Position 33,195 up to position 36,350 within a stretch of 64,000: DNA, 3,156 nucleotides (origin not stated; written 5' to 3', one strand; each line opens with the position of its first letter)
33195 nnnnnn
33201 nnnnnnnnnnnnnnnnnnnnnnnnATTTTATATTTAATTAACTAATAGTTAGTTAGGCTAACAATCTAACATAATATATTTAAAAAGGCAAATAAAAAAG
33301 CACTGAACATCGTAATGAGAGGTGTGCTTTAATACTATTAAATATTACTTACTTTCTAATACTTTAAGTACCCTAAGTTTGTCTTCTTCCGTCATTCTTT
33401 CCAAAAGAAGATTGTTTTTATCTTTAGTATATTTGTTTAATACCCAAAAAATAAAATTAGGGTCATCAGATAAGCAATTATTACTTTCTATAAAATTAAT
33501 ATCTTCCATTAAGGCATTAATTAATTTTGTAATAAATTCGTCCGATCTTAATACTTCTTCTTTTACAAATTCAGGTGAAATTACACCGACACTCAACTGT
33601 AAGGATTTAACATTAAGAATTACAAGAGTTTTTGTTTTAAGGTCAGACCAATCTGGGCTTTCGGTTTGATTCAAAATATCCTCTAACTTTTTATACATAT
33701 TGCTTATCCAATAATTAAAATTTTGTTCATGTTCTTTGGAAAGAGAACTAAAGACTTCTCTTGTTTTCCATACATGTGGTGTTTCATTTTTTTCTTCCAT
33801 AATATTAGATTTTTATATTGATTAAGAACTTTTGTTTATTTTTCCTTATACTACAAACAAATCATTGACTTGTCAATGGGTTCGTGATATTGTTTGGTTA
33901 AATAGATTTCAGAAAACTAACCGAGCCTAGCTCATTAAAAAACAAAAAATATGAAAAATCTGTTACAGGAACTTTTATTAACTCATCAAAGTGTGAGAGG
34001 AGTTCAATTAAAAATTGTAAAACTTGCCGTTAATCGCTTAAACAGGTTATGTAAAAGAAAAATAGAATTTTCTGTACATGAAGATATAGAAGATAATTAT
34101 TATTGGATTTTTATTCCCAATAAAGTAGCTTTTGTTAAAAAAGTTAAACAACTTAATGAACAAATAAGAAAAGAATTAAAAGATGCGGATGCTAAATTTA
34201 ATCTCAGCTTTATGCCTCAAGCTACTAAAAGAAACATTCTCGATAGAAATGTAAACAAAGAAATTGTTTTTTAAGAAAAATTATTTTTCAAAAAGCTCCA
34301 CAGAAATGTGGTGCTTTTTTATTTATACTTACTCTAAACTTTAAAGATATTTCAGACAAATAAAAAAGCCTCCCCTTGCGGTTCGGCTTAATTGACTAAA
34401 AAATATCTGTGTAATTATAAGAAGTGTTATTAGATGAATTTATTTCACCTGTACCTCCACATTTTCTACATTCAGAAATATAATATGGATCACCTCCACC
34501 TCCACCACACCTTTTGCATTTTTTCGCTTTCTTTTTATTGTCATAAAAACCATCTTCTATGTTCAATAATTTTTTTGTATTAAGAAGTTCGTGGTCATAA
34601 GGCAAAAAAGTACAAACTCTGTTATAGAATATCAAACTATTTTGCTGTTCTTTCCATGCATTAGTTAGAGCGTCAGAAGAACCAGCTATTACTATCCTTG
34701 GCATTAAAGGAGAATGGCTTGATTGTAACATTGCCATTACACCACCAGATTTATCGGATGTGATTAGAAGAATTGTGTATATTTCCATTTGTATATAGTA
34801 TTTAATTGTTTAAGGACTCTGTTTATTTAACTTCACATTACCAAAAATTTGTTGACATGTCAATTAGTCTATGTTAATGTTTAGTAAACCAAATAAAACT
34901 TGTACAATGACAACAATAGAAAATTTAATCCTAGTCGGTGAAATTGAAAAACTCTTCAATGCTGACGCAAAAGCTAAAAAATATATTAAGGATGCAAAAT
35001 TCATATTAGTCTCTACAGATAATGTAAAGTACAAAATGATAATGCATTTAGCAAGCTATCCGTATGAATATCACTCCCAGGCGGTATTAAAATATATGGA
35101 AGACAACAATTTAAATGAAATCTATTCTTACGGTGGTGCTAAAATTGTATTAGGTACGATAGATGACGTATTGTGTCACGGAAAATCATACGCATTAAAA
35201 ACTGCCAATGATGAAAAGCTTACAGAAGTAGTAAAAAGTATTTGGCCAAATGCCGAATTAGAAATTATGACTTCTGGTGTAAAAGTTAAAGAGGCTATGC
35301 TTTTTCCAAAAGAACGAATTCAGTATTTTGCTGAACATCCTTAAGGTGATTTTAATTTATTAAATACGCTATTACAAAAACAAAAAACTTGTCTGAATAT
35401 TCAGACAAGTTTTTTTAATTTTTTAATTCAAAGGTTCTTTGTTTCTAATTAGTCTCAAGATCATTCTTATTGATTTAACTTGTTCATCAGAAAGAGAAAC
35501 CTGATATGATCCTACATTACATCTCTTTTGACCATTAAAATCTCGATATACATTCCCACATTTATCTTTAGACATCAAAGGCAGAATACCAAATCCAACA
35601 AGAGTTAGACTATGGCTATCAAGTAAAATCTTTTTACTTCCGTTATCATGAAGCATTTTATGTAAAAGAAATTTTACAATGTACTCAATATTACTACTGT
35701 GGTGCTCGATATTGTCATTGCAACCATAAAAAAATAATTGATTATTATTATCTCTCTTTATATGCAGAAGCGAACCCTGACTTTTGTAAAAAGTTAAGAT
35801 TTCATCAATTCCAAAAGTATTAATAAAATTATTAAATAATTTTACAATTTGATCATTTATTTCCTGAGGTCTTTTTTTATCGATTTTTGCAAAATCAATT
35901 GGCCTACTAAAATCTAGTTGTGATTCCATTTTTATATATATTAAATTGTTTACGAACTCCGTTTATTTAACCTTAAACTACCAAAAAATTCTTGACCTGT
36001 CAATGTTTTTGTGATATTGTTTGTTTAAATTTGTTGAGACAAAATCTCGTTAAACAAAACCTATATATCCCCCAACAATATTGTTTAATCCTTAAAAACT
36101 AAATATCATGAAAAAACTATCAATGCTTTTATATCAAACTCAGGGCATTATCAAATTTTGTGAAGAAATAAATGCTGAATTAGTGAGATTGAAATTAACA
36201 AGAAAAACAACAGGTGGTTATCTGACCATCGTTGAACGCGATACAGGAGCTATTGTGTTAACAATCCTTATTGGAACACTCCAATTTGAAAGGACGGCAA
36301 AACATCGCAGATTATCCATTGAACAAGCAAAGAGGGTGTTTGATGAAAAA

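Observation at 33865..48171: Five copies of a palindromic -35 element, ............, organising back-to-back divergent promoters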

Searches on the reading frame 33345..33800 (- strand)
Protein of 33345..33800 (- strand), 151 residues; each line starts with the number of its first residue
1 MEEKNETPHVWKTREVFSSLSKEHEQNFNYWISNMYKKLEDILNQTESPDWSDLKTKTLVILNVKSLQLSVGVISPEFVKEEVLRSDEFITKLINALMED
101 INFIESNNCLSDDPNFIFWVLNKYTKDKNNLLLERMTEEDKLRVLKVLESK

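Call 8: search_protein_families(library=pfam, proteins=[window:33345-33800:-], max_evalue=0.1)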
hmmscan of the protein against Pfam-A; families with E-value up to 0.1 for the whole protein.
window:33345-33800:- (151 aa): 1 family
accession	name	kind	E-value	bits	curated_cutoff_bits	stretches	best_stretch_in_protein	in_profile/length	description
PF01656.29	CbiA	-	0.017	15.6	25.4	1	108-148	72-109/125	CobQ/CobB/MinD/ParA nucleotide binding domain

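Call 66: search_protein_families(library=phrogs, proteins=[window:33345-33800:-], max_evalue=0.05)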
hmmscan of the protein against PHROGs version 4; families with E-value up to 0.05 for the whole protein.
window:33345-33800:- (151 aa): 1 family
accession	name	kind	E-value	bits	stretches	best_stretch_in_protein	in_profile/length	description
phrog_33732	-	moron, auxiliary metabolic gene and host takeover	0.025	15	1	52-107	220-273/318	glycosyltransferase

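Call 67: search_protein_families(library=padloc, proteins=[window:33345-33800:-], max_evalue=0.05)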
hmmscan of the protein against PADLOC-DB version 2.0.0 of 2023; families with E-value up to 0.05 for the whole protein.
window:33345-33800:- (151 aa): 0 families

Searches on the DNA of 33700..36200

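Call 63: search_rna_families(source=window, start=33700, end=36200, threshold=evalue, max_evalue=1)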
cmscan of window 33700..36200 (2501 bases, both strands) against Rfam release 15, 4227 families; matches with E-value up to 1: 3.
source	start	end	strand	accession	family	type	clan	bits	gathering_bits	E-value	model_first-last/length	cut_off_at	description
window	34248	34323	+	RF01859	Phe_leader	Cis-reg; leader;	-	25.1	55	0.28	1-125/125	no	Phenylalanine leader peptide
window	35371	35418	+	RF02617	SSRC10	Gene; sRNA;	-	23.8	56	0.14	1-113/113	no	Streptococcus sRNA 10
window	36120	36188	+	RF00268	snoZ7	Gene; snRNA; snoRNA; CD-box;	CL00057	22.7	43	0.61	1-78/78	no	Small nucleolar RNA snoZ7/snoR77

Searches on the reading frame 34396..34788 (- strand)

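Call 8: search_protein_families(library=pfam, proteins=[window:34396-34788:-], max_evalue=0.1)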
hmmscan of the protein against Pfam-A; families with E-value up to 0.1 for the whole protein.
window:34396-34788:- (130 aa): 2 families
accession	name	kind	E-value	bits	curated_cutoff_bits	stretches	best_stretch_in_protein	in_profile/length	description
PF25205.1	DUF7835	-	0.064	13.5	27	0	100-113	45-58/66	Domain of unknown function (DUF7835)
PF00684.25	DnaJ_CXXCXGXG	-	0.094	13.4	32.7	0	91-123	1-34/65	DnaJ central domain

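Call 66: search_protein_families(library=phrogs, proteins=[window:34396-34788:-], max_evalue=0.05)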
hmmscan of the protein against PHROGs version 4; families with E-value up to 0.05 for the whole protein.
window:34396-34788:- (130 aa): 3 families
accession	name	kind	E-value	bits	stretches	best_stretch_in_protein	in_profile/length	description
phrog_17382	-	unknown function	0.0016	19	1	84-118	178-212/273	-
phrog_9961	-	unknown function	0.0022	19.6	1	85-121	4-43/99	-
phrog_8897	-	unknown function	0.012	17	1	84-118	79-117/119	-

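Call 67: search_protein_families(library=padloc, proteins=[window:34396-34788:-], max_evalue=0.05)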
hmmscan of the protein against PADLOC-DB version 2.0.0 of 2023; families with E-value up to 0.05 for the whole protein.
window:34396-34788:- (130 aa): 1 family
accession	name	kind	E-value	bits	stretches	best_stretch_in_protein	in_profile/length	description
PDLC04253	PDC-M01B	-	0.014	12.7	1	73-124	288-332/366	-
